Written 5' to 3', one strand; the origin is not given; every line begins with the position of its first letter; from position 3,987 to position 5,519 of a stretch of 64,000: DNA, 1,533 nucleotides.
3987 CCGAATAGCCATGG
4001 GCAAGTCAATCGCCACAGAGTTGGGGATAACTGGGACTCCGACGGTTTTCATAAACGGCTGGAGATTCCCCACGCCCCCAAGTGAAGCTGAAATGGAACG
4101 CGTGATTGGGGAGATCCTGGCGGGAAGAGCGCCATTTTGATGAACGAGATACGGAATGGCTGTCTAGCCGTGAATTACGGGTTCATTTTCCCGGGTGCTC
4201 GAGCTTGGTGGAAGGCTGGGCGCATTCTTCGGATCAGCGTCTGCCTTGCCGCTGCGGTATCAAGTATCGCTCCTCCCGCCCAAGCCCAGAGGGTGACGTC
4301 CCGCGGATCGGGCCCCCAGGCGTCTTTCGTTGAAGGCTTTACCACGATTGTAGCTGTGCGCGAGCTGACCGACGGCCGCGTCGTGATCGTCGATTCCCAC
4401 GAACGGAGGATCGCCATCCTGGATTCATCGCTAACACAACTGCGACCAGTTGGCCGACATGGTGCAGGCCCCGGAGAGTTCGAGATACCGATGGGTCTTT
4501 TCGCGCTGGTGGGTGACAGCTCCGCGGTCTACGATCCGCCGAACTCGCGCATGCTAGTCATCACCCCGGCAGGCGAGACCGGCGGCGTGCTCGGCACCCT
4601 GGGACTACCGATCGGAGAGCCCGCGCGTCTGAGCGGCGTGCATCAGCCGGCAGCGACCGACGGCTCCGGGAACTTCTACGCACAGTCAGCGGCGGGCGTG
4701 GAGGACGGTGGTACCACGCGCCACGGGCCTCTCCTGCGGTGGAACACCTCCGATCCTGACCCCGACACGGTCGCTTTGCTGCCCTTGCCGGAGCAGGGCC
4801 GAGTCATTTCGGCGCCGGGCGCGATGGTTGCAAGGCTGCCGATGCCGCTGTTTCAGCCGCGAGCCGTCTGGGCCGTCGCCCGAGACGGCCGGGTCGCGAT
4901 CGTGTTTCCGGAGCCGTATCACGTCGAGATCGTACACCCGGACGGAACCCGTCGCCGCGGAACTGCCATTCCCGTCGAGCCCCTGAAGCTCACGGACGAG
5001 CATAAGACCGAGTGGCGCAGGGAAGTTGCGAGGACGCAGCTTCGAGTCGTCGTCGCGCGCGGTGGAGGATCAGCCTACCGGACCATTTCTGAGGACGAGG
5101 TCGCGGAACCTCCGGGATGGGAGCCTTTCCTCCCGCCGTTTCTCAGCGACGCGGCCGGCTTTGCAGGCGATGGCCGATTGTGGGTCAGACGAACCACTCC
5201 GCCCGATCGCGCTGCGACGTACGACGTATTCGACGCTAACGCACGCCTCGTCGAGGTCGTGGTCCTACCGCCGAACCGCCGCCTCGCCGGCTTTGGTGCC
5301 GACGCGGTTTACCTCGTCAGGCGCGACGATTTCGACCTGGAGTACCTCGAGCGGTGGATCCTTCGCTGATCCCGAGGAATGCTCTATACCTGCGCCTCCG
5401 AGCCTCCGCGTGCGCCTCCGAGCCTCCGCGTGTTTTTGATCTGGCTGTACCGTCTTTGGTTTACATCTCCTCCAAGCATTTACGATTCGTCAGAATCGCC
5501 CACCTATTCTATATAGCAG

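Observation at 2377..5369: Lower-GC four-gene cassette: Cys-cluster sigma-like regulator, 8-Cys secreted mini-protein, membrane-anchored DsbA-like oxidoreductase and beta-propeller protein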

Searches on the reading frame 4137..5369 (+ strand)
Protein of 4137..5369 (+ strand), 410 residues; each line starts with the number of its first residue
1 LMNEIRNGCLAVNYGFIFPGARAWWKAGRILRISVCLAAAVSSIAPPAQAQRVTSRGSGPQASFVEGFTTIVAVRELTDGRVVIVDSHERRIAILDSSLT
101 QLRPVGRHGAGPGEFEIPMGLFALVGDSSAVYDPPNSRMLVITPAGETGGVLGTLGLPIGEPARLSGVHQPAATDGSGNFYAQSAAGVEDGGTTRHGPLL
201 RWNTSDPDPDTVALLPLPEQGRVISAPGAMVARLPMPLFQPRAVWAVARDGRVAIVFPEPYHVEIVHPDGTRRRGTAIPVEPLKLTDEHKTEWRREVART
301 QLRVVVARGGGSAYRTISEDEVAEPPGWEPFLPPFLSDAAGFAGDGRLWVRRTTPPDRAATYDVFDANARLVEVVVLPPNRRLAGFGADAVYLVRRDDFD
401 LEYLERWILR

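Call 3: search_protein_families(library=pfam, proteins=[window:4137-5369:+], max_evalue=1)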
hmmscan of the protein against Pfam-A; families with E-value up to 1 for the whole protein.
window:4137-5369:+ (410 aa): 2 families
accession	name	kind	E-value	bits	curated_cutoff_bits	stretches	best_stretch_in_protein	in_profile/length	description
PF07202.18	Tcp10_C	-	0.16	12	36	0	264-273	6-15/35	T-complex protein 10 C-terminus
PF06462.18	Hyd_WA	-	0.17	12.1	21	0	243-253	1-11/30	Propeller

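Call 4: search_protein_families(library=ncbifam, proteins=[window:4137-5369:+], max_evalue=1)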
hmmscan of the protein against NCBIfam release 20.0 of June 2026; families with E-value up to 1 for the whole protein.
window:4137-5369:+ (410 aa): 1 family
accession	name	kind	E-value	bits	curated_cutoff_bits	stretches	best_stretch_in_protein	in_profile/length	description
NF035926.1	scyF_NHL_VPEP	equivalog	4.5e-05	22.7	350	1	66-147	199-278/376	scytonemin biosynthesis PEP-CTERM protein ScyF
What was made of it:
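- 4140..5369 (+): ORF4, 409 aa: exported beta-propeller protein of a family close to PF17170/NHL. Its start overlaps the ORF3 stop (TGATG). It has no Cys after its leader. Weak NHL-type match at residues 66-147 (call 4).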

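Call 9: find_homologous_proteins(query=window:4137-5369:+, max_evalue=0.001)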
Query window:4137-5369:+ (410 aa): 110 proteins with E <= 0.001 among 8000 candidates.
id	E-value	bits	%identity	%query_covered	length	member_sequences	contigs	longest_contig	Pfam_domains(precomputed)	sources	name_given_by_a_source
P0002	9.7e-273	923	100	100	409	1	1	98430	-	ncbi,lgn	ncbi:MAG: hypothetical protein WEF86_08980 [Gemmatimonadota bacterium]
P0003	1.3e-74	270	41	91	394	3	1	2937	PF17170.11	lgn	-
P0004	1.1e-73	267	42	93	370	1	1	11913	-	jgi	jgi:hypothetical protein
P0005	6.3e-73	264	42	91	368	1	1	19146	-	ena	-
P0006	6.7e-73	264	42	85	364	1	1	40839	-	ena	-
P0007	1.3e-71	260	38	92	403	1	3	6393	-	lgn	-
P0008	2.0e-71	260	44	82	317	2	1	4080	-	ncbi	ncbi:MAG: hypothetical protein PVJ76_19830 [Gemmatimonadota bacterium]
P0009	2.0e-71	260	41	92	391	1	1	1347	-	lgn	-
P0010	4.8e-70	255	40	93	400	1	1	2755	-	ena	-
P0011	6.7e-68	248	39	90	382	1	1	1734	PF17170.11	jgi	jgi:hypothetical protein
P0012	1.0e-67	247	40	86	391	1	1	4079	-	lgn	-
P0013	1.6e-65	240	38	91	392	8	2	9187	-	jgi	jgi:hypothetical protein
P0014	2.1e-65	240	41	93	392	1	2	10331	-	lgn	-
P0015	4.3e-65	239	39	91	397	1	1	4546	-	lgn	-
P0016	5.8e-65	238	40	89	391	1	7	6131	-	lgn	-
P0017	7.9e-65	238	39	88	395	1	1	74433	-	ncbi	-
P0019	1.7e-64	237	39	84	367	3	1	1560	PF17170.11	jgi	jgi:hypothetical protein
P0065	6.5e-11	60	28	73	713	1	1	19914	PF17170.11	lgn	-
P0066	7.0e-11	60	28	84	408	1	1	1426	PF17170.11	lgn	-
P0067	1.6e-10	59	26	80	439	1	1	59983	PF17170.11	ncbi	-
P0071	2.6e-9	55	26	82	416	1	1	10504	PF17170.11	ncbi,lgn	ncbi:MAG: 6-bladed beta-propeller [Gemmatimonadota bacterium]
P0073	5.9e-9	54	27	83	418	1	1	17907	PF17170.11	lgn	-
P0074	2.5e-8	52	31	20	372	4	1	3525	PF17170.11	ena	-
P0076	1.2e-7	49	26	73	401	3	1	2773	PF17170.11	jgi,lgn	jgi:hypothetical protein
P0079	2.5e-7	48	40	21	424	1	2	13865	PF17170.11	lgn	-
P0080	8.4e-7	47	37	15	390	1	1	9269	PF17170.11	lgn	-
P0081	4.2e-6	44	34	27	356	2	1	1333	PF17170.11,PF24684.2,PF01436.28,PF25021.2,PF08450.19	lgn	-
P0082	4.6e-6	44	33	25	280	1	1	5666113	PF17170.11,PF01436.28,PF25021.2,PF08450.19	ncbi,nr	ncbi:MAG: hypothetical protein JSU63_04215 [Phycisphaerales bacterium]|nr:MAG: hypothetical protein 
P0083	5.6e-6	44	25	85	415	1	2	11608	PF17170.11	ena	-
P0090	2.1e-5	42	25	90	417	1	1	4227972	PF17170.11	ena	-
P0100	8.3e-5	40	25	84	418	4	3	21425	PF17170.11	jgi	jgi:hypothetical protein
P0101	9.9e-5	40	33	24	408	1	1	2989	PF17170.11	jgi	jgi:hypothetical protein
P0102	1.0e-4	40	27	76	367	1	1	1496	PF17170.11,PF01436.28,PF08450.19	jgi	jgi:hypothetical protein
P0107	2.9e-4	38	32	27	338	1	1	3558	PF17170.11,PF01436.28,PF25021.2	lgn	-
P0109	3.8e-4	38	32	22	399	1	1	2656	PF17170.11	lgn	-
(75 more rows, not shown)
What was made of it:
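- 4140..5369 (+): 110 homologues, nearly all Gemmatimonadota, several carrying PF17170 (call 9).
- On PF17170 / NHL-type six-bladed beta-propeller (ORF4): Homologues at 38-41% identity (P0003, P0011, P0019) carry PF17170 (call 9).
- Checked: Its 38-41% identical homologues carry PF17170, the 6-bladed beta-propeller family (call 9).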

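Call 10: find_encoding_contigs(protein=P0006, flank=6000, max_places=3)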
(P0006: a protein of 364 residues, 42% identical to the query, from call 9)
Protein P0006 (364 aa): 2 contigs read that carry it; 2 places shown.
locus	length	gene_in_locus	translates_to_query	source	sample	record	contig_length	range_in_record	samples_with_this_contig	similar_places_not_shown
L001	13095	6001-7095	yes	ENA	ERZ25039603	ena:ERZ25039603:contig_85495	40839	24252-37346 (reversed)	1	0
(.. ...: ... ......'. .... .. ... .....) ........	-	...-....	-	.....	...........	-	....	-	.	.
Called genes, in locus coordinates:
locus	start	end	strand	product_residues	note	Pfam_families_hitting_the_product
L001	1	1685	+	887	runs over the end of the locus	PF00133:tRNA-synt_1, PF09334:tRNA-synt_1g, PF13603:tRNA-synt_1_2 (weak), PF09334:tRNA-synt_1g, PF08264:Anticodon_1, PF10458:Val_tRNA-synt_C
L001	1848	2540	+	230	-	PF02749:QRPTase_N, PF01729:QRPTase_C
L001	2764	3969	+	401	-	-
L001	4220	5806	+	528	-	-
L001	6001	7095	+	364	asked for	-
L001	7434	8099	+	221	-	PF13505:OMP_b-brl, PF13568:OMP_b-brl_2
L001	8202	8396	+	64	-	-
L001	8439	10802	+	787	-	PF00069:Pkinase, PF01636:APH (faint), PF07714:PK_Tyr_Ser-Thr, PF13424:TPR_12 (faint), PF07719:TPR_2 (faint), PF13181:TPR_8 (faint)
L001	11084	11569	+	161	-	PF11533:AtzH-like (weak), PF13474:SnoaL_3 (weak)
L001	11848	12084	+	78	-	PF20008:DUF6429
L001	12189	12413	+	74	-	PF04255:DUF433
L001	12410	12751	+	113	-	PF18480:DUF5615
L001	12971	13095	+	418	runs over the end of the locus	-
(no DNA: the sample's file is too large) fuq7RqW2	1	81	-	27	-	?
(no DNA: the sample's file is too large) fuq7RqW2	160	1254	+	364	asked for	-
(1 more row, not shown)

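Call 11: find_encoding_contigs(protein=P0017, flank=6000, max_places=3)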
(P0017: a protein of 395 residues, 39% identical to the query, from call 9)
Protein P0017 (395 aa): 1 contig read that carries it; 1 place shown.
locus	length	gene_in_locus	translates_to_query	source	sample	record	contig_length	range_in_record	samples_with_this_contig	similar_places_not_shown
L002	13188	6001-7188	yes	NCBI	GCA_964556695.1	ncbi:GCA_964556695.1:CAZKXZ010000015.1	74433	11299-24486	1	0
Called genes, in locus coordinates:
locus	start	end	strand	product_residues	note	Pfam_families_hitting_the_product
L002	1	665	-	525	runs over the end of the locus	PF07690:MFS_1, PF00854:PTR2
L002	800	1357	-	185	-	-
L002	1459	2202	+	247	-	PF07722:Peptidase_C26, PF00117:GATase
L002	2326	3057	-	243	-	-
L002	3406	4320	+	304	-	PF13439:Glyco_transf_4 (weak), PF13692:Glyco_trans_1_4, PF00534:Glycos_transf_1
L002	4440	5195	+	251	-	PF00535:Glycos_transf_2, PF13641:Glyco_tranf_2_3 (weak)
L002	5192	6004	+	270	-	PF11306:DUF3108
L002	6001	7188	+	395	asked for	-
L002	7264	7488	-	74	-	-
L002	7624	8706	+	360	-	PF00890:FAD_binding_2 (weak), PF01266:DAO, PF07992:Pyr_redox_2 (weak)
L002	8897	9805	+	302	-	PF16881:LIAS_N, PF04055:Radical_SAM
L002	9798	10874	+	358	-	PF00676:E1_dh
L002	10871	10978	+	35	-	-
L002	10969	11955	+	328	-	PF02779:Transket_pyr, PF02780:Transketolase_C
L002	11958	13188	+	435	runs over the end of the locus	PF00364:Biotin_lipoyl, PF02817:E3_binding, PF00198:2-oxoacid_dh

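Call 12: find_encoding_contigs(protein=P0005, flank=6000, max_places=3)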
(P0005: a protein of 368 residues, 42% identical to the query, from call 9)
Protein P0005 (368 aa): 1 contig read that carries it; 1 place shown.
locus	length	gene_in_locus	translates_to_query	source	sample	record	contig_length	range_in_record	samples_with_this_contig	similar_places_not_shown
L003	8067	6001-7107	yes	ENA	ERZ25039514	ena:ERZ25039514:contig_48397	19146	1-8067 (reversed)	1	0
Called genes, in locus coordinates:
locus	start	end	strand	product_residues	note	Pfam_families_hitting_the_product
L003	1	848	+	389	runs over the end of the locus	PF03965:Penicillinase_R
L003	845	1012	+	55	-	-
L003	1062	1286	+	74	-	-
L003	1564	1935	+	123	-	PF03965:Penicillinase_R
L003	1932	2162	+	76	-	-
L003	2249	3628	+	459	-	PF05569:Peptidase_M56, PF03544:TonB_C, PF13620:CarboxypepD_reg, PF13715:CarbopepD_reg_2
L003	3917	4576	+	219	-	PF04542:Sigma70_r2, PF08281:Sigma70_r4_2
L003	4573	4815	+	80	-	-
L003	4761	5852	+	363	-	PF17170:DUF5128 (weak)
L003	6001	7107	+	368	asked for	-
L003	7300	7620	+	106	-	-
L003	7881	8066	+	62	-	?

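Call 28: search_protein_families(library=phrogs, proteins=[window:4137-5369:+], max_evalue=1)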
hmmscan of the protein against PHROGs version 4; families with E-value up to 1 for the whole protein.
window:4137-5369:+ (410 aa): 0 families

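Call 32: find_encoding_contigs(protein=P0002, flank=10000, max_places=3)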
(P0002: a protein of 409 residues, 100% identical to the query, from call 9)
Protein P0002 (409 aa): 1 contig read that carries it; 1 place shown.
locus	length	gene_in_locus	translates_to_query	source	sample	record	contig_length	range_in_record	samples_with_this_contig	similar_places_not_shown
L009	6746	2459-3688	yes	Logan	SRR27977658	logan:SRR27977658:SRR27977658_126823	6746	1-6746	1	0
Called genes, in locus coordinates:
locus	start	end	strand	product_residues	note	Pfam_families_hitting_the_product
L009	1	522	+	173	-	?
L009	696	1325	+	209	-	-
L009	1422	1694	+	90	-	-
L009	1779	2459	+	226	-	PF13462:Thioredoxin_4, PF01323:DSBA (faint)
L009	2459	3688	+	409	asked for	-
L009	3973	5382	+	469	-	PF01368:DHH, PF02272:DHHA1 (weak)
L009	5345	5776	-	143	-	-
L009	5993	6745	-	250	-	?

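Call 93: search_protein_families(library=padloc, proteins=[window:4140-5369:+], max_evalue=0.1)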
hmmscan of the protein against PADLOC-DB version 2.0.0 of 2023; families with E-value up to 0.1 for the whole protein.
window:4140-5369:+ (409 aa): 0 families
